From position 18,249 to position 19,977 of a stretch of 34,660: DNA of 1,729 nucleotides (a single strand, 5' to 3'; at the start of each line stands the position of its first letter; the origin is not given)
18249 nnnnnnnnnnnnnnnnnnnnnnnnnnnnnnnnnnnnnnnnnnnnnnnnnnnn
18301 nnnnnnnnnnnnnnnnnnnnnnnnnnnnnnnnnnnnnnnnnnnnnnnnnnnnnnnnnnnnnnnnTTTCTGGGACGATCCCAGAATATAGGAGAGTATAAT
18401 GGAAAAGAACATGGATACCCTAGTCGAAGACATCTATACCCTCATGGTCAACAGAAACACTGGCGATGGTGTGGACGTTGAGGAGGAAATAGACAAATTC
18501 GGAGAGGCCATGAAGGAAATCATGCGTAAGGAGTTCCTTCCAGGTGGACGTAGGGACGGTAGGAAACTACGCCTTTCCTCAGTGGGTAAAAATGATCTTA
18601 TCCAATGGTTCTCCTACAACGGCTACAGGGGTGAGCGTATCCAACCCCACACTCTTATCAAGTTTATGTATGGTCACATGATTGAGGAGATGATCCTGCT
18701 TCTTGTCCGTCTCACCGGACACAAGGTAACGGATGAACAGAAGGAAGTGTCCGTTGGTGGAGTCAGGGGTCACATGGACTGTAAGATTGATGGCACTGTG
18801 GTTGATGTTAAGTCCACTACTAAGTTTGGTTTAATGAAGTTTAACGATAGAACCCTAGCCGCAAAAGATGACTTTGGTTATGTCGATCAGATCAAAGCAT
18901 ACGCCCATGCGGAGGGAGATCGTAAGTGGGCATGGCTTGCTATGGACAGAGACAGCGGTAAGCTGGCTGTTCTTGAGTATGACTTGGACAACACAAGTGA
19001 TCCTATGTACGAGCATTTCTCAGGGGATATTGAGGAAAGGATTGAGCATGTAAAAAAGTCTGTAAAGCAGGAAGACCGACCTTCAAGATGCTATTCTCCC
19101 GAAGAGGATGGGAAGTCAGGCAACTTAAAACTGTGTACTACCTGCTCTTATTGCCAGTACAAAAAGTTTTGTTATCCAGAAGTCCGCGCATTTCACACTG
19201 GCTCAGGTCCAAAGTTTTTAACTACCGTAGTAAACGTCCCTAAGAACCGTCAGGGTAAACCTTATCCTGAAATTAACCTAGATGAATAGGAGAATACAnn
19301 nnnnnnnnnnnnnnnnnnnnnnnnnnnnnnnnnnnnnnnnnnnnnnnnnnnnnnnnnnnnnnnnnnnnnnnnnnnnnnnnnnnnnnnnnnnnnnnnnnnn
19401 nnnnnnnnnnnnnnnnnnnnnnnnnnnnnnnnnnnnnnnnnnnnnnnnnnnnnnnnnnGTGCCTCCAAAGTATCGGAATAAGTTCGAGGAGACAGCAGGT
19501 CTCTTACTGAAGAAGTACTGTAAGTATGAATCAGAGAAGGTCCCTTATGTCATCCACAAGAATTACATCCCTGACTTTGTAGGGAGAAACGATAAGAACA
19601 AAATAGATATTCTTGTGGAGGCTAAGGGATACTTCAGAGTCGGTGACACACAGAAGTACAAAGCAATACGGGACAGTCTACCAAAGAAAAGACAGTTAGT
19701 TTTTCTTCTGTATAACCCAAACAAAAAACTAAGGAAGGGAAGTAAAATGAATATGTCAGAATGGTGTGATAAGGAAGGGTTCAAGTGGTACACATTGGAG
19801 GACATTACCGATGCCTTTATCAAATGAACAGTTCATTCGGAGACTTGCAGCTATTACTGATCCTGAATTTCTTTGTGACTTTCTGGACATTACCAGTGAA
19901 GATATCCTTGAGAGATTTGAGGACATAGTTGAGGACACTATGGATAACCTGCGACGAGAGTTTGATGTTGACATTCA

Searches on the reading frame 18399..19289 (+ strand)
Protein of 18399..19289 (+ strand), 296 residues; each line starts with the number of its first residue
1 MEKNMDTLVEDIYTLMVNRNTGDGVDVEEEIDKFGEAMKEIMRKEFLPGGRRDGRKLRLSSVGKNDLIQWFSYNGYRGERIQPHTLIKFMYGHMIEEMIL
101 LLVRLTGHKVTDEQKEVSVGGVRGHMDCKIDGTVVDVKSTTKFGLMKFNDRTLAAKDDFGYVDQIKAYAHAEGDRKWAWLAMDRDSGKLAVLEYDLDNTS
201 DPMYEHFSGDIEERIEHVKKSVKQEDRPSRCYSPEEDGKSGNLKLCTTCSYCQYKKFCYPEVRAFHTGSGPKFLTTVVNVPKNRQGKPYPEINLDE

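Call 10: search_protein_families(library=pfam, proteins=[window:18399-19289:+])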
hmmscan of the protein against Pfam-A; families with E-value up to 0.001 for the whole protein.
window:18399-19289:+ (296 aa): 0 families

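Call 17: search_protein_families(library=phrogs, proteins=[window:18399-19289:+], max_evalue=0.01)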
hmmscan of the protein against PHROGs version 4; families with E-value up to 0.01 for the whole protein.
window:18399-19289:+ (296 aa): 2 families
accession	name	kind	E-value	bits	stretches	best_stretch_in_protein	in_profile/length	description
phrog_1990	-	DNA, RNA and nucleotide metabolism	1.3e-34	120.9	1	28-261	11-238/290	Cas4-domain exonuclease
phrog_1706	-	DNA, RNA and nucleotide metabolism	7.6e-14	52.8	1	32-264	22-248/293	CRISPR/Cas system associated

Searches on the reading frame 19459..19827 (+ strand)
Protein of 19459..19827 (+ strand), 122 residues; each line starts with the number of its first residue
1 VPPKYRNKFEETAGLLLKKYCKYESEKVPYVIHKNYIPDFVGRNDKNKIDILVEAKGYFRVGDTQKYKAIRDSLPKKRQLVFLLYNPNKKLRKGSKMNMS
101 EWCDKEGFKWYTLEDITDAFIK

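Call 17: search_protein_families(library=phrogs, proteins=[window:19459-19827:+], max_evalue=0.01)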
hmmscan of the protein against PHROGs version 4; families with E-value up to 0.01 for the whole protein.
window:19459-19827:+ (122 aa): 4 families
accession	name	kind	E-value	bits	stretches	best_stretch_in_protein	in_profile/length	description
phrog_945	-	DNA, RNA and nucleotide metabolism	4.2e-30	105.4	1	5-121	14-129/145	endonuclease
phrog_14437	-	DNA, RNA and nucleotide metabolism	1.6e-13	51.4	1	53-120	2-76/79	endonuclease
phrog_28191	-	unknown function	9e-05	22.9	1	22-120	101-202/255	-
phrog_27028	-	DNA, RNA and nucleotide metabolism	0.0046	18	1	84-110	16-42/72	endonuclease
